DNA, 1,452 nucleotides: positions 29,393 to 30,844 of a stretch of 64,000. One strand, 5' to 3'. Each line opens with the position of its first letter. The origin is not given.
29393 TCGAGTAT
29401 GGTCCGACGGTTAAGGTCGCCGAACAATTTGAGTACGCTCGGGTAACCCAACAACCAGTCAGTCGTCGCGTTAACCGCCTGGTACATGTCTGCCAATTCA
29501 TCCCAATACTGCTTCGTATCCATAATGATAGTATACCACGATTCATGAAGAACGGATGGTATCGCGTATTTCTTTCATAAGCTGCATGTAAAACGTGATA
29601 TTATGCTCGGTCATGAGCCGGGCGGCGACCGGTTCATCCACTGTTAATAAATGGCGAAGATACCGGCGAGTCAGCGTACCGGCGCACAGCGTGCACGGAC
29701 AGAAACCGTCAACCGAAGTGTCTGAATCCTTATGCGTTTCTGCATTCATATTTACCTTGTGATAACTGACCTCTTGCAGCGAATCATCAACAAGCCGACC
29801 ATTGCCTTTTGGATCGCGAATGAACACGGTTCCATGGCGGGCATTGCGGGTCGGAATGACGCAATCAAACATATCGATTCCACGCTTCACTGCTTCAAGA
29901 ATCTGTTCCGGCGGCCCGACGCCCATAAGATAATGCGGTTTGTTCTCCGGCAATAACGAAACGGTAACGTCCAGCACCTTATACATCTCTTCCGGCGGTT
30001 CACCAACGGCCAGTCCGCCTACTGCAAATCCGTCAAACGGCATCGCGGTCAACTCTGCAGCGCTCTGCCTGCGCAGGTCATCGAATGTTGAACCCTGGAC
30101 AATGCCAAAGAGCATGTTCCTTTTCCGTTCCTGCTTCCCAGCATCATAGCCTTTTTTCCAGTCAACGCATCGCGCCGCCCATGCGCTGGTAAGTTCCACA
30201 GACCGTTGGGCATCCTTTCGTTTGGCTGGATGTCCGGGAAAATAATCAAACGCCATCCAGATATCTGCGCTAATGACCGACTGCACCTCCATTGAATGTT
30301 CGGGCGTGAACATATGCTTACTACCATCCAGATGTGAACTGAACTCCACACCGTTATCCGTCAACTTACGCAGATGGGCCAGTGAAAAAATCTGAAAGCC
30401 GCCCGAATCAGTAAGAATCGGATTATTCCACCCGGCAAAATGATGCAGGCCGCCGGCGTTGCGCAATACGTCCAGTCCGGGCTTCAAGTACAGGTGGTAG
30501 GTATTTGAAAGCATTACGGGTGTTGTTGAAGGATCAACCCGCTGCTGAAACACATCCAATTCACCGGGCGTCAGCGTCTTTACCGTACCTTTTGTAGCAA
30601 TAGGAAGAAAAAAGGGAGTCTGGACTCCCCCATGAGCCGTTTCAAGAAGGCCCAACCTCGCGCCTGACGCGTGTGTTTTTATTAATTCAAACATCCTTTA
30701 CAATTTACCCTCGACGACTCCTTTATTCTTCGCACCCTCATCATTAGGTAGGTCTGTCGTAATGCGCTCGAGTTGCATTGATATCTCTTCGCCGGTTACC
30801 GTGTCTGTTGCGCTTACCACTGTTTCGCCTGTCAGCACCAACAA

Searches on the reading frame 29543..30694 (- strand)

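Call 51: search_protein_families(library=pfam, proteins=[window:29543-30694:-])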
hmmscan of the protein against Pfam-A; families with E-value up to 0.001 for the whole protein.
window:29543-30694:- (383 aa): 1 family
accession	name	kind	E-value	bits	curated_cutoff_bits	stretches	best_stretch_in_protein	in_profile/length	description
PF01702.25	TGT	-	1e-132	443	26.3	1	11-382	2-341/357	Queuine tRNA-ribosyltransferase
